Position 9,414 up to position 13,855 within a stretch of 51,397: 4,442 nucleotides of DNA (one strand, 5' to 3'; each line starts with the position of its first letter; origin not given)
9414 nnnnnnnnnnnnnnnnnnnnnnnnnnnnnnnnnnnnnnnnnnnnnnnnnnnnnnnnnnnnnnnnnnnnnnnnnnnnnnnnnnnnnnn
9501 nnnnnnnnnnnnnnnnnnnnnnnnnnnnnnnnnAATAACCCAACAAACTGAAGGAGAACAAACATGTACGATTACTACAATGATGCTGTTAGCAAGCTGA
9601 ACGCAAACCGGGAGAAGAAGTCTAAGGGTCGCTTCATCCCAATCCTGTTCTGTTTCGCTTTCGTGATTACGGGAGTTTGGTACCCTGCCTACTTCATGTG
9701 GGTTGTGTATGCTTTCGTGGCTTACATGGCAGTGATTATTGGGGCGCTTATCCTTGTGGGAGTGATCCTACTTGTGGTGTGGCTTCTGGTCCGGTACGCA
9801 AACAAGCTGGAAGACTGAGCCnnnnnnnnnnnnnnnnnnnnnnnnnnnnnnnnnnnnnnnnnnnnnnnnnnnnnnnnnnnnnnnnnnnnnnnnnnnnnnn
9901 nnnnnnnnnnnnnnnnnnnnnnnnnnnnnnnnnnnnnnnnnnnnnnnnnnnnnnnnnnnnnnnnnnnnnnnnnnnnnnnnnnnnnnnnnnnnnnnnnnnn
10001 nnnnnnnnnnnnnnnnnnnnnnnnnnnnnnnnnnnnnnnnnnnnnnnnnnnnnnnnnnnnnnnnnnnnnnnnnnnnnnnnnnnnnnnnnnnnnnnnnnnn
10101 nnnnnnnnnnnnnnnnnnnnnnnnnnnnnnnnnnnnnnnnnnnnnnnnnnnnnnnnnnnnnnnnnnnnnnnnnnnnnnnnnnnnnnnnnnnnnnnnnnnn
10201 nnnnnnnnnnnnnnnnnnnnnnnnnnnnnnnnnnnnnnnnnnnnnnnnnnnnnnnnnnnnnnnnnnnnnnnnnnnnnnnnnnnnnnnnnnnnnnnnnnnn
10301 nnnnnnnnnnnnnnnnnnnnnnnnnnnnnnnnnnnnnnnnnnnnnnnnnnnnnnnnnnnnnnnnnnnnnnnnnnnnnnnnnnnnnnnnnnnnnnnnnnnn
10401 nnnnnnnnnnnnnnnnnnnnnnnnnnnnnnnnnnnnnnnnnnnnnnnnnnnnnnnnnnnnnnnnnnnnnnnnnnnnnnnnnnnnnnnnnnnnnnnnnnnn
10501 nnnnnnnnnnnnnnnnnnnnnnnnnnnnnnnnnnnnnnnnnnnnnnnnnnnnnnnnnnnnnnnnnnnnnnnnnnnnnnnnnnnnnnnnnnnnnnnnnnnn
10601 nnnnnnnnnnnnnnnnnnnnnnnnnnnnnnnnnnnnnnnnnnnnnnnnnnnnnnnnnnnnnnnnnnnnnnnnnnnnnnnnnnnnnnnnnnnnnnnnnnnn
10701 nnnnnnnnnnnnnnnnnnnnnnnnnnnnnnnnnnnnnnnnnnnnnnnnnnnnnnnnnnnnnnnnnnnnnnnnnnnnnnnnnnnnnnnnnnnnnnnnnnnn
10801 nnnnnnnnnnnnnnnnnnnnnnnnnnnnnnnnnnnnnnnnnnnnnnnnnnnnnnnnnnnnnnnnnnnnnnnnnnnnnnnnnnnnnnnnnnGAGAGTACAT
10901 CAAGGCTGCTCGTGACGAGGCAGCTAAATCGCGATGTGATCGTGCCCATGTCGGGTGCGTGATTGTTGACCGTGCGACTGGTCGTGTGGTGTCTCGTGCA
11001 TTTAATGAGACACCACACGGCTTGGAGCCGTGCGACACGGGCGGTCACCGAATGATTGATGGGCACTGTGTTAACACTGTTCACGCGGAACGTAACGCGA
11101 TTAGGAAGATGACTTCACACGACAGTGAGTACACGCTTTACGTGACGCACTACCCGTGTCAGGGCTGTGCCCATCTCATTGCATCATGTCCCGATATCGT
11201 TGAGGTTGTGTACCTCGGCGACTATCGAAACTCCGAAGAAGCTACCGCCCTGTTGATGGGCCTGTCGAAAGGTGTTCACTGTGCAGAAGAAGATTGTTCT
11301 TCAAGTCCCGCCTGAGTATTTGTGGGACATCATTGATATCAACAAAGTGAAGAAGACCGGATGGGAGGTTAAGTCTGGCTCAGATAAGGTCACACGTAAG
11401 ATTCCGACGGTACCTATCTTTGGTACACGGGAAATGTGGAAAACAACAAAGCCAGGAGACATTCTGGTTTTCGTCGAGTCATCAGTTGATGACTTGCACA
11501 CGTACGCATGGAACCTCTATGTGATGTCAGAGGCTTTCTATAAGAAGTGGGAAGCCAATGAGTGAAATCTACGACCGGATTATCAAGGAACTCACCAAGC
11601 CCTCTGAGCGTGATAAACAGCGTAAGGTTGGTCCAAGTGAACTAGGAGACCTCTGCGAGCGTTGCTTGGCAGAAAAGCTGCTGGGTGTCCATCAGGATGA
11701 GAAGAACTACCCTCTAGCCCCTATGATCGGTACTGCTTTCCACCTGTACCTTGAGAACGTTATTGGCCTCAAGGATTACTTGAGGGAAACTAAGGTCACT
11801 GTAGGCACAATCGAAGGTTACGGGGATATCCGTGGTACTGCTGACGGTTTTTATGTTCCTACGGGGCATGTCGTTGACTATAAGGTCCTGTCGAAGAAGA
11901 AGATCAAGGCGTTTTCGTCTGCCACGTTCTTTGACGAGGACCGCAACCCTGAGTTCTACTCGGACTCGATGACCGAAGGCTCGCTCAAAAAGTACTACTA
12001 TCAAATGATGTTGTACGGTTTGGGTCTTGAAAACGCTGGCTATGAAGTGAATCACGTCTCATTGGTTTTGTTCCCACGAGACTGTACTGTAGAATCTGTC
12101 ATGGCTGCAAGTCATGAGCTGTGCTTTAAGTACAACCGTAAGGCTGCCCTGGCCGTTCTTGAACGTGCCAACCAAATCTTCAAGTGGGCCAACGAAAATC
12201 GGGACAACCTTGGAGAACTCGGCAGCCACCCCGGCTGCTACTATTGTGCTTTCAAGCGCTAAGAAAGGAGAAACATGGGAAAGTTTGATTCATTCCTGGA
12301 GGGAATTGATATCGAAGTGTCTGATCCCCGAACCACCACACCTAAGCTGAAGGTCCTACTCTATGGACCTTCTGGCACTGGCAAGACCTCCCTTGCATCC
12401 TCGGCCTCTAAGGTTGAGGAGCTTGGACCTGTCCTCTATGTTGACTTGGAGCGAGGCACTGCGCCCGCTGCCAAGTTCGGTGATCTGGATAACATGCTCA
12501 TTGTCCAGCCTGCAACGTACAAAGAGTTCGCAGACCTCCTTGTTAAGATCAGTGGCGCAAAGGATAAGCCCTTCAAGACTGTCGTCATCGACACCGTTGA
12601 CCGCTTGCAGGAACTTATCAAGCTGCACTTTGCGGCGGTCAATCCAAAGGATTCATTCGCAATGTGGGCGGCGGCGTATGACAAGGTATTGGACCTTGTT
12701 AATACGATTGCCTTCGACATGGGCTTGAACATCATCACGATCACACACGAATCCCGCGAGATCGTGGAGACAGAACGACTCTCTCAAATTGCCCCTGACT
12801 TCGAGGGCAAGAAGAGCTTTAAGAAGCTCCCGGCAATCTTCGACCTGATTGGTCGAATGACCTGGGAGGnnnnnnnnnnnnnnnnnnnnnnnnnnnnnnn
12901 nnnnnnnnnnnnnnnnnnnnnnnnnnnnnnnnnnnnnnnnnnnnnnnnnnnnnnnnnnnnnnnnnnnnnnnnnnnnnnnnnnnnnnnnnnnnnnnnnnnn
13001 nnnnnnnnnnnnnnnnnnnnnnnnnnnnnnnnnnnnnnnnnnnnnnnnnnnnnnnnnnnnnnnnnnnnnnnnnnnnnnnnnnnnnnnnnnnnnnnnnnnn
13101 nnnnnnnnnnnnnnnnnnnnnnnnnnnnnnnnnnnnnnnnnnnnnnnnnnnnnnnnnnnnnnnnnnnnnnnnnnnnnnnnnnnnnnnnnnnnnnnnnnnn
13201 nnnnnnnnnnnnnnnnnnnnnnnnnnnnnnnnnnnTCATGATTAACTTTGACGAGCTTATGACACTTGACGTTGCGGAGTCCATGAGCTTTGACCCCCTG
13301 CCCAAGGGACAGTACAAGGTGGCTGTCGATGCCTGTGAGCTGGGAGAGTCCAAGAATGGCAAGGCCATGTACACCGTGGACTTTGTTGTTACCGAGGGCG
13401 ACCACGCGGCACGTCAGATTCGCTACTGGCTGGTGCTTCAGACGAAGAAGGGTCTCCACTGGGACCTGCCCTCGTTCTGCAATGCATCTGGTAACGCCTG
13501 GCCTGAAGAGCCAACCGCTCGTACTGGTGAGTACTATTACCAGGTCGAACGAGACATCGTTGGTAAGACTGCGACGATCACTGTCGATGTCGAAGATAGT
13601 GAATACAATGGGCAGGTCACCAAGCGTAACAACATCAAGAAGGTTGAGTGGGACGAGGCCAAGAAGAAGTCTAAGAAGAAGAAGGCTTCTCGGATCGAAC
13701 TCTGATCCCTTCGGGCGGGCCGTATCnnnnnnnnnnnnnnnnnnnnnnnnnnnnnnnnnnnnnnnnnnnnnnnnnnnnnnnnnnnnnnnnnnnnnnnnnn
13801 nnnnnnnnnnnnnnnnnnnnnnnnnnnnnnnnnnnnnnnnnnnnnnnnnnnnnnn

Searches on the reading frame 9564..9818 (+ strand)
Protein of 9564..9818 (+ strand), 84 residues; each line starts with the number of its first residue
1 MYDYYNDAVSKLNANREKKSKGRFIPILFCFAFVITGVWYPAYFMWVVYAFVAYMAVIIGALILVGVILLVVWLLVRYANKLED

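Call 64: search_protein_families(library=pfam, proteins=[window:9564-9818:+], max_evalue=0.5)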
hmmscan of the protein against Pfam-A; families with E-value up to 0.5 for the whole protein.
window:9564-9818:+ (84 aa): 2 families
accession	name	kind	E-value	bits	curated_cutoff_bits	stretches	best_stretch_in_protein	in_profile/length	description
PF07332.16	Phage_holin_3_6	-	0.063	13.8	28.4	1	17-78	28-89/116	Putative Actinobacterial Holin-X, holin superfamily III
PF20990.2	DUF2207_C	-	0.29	11.2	33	1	15-73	124-185/247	Predicted membrane protein (DUF2207) C-terminal domain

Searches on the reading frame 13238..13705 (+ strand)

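Call 26: search_protein_families(library=pfam, proteins=[window:13238-13705:+], max_evalue=0.01)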
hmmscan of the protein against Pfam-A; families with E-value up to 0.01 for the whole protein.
window:13238-13705:+ (155 aa): 2 families
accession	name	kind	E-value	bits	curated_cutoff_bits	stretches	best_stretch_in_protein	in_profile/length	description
PF05037.18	DUF669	-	2.3e-12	47.7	21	1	9-127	2-121/138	Protein of unknown function (DUF669)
PF07495.19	Y_Y_Y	-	0.005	17.2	26.6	0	15-51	29-64/65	Y_Y_Y domain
